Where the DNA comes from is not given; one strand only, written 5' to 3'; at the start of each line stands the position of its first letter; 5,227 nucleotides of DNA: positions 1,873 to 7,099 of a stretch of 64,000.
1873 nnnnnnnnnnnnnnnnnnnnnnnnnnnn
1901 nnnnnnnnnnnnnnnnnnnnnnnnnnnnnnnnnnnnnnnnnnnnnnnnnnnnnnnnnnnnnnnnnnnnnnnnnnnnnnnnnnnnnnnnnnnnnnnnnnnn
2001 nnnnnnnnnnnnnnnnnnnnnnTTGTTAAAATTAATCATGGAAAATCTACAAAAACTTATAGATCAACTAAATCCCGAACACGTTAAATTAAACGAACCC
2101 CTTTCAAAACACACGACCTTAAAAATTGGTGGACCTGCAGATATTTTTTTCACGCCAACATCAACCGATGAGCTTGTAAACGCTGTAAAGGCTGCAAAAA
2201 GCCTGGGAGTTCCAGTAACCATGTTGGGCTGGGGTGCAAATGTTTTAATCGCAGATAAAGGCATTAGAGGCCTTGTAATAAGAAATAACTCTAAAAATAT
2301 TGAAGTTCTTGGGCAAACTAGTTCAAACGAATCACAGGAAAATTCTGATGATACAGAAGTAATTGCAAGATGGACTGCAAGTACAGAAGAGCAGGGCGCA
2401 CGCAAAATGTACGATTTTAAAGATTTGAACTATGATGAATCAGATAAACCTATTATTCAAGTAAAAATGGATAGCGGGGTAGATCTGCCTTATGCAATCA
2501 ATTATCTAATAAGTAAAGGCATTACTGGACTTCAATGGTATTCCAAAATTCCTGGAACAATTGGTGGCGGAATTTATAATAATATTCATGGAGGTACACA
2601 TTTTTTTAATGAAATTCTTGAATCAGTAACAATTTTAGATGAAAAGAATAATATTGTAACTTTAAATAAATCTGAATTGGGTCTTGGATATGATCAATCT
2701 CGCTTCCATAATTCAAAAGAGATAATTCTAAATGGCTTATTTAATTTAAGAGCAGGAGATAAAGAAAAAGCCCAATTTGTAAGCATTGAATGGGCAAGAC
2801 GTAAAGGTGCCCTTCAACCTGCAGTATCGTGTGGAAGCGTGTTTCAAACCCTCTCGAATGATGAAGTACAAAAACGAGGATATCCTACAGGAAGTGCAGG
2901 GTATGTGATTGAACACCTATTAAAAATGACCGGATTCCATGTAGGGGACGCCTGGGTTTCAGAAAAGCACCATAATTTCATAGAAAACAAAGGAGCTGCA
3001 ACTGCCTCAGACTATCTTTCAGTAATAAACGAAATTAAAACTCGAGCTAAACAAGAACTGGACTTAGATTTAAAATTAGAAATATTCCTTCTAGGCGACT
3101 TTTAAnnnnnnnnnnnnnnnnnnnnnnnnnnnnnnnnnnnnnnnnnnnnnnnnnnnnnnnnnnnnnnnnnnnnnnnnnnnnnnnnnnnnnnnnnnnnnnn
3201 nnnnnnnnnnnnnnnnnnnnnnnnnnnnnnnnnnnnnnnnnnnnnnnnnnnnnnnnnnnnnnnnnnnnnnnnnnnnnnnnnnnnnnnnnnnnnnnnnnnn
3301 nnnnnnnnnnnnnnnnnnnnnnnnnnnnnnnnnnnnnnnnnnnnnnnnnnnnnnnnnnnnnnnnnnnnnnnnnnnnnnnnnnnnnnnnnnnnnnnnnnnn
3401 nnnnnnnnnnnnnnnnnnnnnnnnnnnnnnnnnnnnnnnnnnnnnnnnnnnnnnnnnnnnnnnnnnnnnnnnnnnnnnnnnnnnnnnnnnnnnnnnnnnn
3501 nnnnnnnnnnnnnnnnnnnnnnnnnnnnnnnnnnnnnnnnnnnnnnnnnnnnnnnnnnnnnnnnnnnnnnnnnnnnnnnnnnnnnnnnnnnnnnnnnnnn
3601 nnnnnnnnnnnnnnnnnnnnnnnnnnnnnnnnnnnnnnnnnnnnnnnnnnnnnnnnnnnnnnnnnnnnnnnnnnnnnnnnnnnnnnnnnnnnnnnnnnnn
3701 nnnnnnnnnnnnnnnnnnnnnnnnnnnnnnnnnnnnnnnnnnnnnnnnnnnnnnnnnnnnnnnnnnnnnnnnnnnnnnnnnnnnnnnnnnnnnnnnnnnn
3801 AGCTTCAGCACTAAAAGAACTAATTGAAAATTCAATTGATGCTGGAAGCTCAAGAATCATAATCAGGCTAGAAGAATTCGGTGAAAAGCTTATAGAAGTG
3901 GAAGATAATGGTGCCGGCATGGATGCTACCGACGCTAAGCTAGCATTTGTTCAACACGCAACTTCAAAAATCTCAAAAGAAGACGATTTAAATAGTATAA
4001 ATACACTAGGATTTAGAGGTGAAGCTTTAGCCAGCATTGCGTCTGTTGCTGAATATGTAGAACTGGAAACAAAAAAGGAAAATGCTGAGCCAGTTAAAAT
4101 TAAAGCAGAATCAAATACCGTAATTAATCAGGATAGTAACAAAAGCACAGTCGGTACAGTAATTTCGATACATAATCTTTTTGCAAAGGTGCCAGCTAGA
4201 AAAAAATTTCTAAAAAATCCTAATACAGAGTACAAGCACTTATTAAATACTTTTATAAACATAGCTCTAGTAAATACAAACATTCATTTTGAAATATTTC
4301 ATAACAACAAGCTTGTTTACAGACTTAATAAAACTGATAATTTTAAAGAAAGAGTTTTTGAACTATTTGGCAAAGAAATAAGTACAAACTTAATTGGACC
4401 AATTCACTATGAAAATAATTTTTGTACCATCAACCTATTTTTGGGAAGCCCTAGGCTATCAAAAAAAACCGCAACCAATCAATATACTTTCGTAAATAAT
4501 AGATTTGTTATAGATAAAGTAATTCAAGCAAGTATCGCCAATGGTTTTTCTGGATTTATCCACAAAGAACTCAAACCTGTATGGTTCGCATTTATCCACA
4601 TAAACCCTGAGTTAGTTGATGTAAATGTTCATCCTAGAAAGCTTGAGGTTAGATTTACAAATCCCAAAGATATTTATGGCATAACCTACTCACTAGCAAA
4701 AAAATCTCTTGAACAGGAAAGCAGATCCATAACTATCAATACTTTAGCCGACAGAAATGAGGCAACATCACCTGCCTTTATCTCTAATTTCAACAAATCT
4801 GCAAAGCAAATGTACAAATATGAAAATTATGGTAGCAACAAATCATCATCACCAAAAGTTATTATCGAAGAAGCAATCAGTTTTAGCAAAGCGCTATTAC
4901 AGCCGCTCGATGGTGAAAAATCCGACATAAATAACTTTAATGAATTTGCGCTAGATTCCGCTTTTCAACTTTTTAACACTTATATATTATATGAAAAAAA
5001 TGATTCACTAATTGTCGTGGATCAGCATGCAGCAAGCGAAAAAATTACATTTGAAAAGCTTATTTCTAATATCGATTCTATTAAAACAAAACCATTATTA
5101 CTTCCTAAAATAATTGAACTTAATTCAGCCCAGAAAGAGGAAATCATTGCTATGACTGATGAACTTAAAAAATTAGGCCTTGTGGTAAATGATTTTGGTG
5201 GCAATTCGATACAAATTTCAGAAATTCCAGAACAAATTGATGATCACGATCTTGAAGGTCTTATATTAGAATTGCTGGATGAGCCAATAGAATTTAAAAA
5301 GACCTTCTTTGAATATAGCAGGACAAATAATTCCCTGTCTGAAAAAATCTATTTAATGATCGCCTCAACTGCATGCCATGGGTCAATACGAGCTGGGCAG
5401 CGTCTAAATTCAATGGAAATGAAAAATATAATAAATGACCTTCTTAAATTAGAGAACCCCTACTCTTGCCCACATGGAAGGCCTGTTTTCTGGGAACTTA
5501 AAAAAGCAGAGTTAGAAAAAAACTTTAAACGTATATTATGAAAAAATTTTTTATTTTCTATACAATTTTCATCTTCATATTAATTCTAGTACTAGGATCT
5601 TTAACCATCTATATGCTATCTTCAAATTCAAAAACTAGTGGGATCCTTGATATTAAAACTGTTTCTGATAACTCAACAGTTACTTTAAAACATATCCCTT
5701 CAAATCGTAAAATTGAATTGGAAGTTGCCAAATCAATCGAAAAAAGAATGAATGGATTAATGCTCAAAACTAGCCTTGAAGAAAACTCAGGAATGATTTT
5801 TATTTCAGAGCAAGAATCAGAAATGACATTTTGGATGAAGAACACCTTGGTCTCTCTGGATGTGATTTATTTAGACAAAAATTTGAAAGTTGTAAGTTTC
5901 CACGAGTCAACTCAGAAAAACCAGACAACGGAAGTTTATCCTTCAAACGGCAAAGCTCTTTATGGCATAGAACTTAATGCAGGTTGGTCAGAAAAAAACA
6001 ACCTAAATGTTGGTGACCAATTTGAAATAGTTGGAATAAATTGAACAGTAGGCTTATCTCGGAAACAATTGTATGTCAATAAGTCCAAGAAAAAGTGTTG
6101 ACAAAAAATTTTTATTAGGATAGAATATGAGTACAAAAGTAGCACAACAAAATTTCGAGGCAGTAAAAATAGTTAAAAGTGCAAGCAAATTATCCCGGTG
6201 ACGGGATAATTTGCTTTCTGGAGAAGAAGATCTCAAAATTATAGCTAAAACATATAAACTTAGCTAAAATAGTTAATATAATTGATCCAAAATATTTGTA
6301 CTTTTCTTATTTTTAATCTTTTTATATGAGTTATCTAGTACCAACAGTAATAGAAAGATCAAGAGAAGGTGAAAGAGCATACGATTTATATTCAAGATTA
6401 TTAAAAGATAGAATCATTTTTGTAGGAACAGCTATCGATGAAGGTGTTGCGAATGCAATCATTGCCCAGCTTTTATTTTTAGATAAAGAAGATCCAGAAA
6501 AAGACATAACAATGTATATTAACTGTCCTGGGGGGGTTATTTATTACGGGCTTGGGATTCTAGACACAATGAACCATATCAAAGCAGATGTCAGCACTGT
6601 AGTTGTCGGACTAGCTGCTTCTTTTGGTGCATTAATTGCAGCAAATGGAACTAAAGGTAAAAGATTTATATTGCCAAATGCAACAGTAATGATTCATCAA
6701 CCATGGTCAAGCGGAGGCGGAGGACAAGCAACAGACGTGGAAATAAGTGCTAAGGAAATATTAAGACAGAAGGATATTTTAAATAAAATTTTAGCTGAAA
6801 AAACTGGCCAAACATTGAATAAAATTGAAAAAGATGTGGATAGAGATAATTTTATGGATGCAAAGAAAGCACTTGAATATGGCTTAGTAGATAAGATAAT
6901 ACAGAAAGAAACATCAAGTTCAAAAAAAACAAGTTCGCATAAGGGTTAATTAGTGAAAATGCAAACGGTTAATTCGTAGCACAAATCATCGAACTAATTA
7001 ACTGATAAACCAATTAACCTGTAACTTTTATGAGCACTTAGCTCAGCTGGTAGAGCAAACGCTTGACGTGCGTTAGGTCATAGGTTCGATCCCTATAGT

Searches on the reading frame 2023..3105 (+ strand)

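Call 10: search_protein_families(library=pfam, proteins=[window:2023-3105:+], max_evalue=0.0001)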
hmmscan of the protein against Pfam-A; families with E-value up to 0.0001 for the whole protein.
window:2023-3105:+ (360 aa): 2 families
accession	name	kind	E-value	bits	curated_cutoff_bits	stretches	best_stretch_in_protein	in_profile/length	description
PF02873.21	MurB_C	-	2.5e-16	60.1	27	1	257-355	9-97/99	UDP-N-acetylenolpyruvoylglucosamine reductase, C-terminal domain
PF01565.28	FAD_binding_4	-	8.1e-15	55.2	26.4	2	145-214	64-138/139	FAD binding domain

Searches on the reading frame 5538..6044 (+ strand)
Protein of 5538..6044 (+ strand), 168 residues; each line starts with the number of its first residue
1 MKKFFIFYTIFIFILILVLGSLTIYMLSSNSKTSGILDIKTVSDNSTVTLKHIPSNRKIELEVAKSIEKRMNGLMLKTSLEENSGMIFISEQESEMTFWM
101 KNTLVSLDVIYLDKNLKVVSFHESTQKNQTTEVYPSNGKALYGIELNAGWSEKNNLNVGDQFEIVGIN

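Call 3: search_protein_families(library=pfam, proteins=[window:5538-6044:+], max_evalue=1)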
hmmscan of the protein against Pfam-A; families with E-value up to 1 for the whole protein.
window:5538-6044:+ (168 aa): 4 families
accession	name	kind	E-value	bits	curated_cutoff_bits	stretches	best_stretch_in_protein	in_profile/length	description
PF02643.20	DUF192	-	1.3e-27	96.2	27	1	59-164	1-96/96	Uncharacterized ACR, COG1430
PF12698.13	ABC2_membrane_3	-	0.014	15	31.6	1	3-112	1-95/347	ABC-2 family transporter protein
PF13273.12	DUF4064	-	0.056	14.1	32.1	1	5-37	59-91/102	Protein of unknown function (DUF4064)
PF15517.12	TBPIP_N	-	0.098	13.1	27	1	42-122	24-99/100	TBP-interacting protein N-terminus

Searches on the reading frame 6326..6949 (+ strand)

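Call 3: search_protein_families(library=pfam, proteins=[window:6326-6949:+], max_evalue=1)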
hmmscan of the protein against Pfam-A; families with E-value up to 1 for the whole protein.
window:6326-6949:+ (207 aa): 4 families
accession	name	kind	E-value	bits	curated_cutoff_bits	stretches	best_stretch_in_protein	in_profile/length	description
PF00574.28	CLP_protease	-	5.7e-76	254.9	20.2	1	14-194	2-181/182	Clp protease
PF25145.1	NfeD1b_N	-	0.0096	16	40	1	33-109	7-82/189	NfeD1b, N-terminal domain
PF01972.22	SDH_protease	-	0.11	11.9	31.3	1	58-107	91-140/286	ClpP-like SDH-type serine proteinase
PF20948.2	Flu_PB2_2nd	-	0.16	13.1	25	1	145-185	21-61/68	Influenza RNA polymerase PB2 second domain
